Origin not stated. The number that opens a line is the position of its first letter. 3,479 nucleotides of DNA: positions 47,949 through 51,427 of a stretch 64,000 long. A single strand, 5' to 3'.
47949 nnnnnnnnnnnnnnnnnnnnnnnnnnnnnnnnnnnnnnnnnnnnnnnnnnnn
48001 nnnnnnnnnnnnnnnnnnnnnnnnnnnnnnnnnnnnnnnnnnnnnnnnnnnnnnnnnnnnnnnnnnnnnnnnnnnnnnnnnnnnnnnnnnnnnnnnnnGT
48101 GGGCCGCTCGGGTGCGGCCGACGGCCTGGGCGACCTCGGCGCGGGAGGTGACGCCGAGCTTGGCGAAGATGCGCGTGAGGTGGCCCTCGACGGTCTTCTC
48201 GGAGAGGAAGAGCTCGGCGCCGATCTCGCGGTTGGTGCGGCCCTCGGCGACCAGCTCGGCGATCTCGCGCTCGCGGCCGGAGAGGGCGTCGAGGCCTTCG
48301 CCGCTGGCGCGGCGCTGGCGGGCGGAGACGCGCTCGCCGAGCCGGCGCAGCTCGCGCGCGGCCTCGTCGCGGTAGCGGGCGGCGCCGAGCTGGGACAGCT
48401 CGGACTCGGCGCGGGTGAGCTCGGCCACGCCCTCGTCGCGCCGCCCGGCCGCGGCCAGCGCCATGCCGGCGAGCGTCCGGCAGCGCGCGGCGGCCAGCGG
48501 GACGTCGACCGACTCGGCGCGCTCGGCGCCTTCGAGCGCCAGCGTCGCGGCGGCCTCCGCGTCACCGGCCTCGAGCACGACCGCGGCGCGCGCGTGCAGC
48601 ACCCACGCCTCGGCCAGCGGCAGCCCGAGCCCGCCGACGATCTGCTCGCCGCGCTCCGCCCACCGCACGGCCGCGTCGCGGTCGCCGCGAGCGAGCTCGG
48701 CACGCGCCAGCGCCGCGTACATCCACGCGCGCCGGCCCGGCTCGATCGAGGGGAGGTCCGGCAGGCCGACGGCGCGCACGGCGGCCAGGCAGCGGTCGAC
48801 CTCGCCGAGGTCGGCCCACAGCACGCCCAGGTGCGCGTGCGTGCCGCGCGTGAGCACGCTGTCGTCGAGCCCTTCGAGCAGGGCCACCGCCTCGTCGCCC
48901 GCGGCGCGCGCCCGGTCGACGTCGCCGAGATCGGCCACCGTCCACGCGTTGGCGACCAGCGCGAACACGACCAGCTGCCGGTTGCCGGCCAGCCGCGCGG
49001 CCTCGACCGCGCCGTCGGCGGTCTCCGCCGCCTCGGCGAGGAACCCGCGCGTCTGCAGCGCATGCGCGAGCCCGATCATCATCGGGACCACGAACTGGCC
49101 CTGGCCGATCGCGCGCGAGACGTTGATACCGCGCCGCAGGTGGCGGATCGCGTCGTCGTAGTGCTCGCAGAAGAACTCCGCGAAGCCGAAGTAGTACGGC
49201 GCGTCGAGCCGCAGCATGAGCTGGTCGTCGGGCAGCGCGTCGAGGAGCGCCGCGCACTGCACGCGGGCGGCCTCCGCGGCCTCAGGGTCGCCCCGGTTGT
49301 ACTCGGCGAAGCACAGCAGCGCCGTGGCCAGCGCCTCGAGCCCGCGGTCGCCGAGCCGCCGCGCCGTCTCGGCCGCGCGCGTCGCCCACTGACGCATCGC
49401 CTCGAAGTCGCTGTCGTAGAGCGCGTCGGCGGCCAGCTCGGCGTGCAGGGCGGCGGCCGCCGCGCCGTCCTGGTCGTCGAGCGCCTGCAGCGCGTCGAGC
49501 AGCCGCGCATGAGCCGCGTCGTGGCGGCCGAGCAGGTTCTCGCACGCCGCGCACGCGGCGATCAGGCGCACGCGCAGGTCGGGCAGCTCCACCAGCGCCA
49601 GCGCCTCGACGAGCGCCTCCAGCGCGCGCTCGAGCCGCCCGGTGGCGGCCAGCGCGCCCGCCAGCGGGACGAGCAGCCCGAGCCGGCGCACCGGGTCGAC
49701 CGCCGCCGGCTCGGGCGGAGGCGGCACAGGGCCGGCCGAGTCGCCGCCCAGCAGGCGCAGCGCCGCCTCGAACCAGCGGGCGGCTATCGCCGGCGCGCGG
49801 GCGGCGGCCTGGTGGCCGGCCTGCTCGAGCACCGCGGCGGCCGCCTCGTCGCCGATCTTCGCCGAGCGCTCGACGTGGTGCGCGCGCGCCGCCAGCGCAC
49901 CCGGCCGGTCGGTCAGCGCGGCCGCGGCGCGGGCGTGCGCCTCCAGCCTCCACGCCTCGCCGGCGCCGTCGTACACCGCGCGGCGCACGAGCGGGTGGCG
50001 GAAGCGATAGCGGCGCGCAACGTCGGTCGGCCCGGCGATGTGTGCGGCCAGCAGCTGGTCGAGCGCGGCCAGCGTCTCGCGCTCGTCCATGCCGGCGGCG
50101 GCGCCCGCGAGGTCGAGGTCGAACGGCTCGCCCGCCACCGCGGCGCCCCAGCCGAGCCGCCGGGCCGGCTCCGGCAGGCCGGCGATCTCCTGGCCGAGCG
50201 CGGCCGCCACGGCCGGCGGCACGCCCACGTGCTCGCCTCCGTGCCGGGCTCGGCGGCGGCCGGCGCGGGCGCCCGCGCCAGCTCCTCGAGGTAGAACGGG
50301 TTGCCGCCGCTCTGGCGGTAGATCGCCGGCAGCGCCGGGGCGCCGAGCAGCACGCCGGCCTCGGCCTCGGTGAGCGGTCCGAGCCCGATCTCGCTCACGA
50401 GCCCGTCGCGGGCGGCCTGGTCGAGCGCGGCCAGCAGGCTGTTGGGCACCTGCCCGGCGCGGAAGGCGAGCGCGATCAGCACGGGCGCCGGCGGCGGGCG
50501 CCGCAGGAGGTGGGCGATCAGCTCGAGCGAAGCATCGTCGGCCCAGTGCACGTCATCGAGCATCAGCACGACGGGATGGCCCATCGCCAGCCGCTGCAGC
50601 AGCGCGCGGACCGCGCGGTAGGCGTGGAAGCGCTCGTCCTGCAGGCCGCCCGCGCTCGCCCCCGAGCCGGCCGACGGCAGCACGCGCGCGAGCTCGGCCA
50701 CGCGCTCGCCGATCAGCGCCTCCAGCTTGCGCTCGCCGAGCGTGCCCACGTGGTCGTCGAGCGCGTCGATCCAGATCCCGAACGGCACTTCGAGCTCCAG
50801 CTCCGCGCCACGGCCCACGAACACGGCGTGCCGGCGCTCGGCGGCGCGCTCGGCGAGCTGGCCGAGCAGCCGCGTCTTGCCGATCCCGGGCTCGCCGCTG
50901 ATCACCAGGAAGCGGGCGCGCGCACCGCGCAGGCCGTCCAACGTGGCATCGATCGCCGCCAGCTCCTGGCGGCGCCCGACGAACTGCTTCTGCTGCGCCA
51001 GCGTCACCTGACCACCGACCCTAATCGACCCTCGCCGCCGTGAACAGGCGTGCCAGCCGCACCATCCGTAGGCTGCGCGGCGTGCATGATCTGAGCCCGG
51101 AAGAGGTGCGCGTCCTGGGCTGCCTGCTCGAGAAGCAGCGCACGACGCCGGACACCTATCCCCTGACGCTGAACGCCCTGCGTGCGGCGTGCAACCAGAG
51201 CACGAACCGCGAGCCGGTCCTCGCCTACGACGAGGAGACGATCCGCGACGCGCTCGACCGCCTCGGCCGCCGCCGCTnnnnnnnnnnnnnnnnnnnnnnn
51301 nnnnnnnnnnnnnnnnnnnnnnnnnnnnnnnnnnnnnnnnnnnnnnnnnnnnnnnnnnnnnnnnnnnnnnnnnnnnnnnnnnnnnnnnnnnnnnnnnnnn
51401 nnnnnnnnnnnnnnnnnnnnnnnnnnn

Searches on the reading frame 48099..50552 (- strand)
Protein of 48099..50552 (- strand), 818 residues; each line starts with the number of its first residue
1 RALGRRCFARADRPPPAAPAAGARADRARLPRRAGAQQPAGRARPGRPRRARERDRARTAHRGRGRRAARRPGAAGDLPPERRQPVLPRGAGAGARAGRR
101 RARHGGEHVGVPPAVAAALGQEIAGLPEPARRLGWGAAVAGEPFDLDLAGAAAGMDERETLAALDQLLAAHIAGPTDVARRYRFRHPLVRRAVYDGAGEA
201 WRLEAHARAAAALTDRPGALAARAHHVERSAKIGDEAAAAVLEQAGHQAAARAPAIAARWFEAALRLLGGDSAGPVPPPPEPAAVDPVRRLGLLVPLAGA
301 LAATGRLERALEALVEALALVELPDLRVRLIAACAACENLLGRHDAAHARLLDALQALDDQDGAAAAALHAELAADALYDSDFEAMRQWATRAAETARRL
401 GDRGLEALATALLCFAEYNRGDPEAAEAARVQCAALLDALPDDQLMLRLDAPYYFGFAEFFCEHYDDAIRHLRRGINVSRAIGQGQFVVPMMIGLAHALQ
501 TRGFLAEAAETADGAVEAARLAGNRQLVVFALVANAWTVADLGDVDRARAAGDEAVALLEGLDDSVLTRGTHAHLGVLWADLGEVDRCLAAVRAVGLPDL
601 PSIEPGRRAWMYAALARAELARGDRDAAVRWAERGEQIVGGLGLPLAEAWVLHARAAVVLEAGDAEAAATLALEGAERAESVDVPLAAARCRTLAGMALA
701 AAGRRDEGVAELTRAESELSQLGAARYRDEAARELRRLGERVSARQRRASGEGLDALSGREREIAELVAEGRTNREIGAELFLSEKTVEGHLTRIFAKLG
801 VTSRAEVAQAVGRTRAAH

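Call 39: search_protein_families(library=pfam, proteins=[window:48099-50552:-], max_evalue=0.01)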
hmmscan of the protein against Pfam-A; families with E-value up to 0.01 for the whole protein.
window:48099-50552:- (818 aa): 4 families
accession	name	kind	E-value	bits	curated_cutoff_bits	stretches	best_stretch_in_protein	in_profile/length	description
PF00196.25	GerE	-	3.3e-18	65.5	23.5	1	756-809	2-55/57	Bacterial regulatory proteins, luxR family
PF17874.7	TPR_MalT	-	3.8e-14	53.1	45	1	425-715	16-306/336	MalT-like TPR region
PF08281.18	Sigma70_r4_2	-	0.00022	21.3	25.7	1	754-799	8-54/54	Sigma-70, region 4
PF13424.12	TPR_12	-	0.00027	21.5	30.1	2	492-560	6-76/77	Tetratricopeptide repeat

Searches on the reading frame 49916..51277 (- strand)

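Call 39: search_protein_families(library=pfam, proteins=[window:49916-51277:-], max_evalue=0.01)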
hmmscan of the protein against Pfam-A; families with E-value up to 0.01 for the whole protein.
window:49916-51277:- (454 aa): 7 families
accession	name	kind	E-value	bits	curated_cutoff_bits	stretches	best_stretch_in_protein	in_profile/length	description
PF13191.12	AAA_16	-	1.1e-30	107.7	32.6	1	98-268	1-166/167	AAA ATPase domain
PF13401.12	AAA_22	-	2.5e-08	34.7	27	1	120-259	4-109/130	AAA domain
PF01637.24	ATPase_2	-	0.00014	22.2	33.2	1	99-244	1-120/225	ATPase domain predominantly from Archaea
PF10923.14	BrxC_BrxD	-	0.00037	20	22.2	1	99-152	27-80/414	BREX system ATP-binding protein BrxC/D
PF20720.3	nSTAND3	-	0.00041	20.5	27.2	1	121-151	17-47/155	Novel STAND NTPase 3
PF05729.18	NACHT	-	0.00087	19.6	26.7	1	123-150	2-29/167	NACHT domain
PF25199.1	nSTAND_NTPase5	-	0.0058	16.9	34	0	100-152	19-73/145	Novel STAND NTPase 5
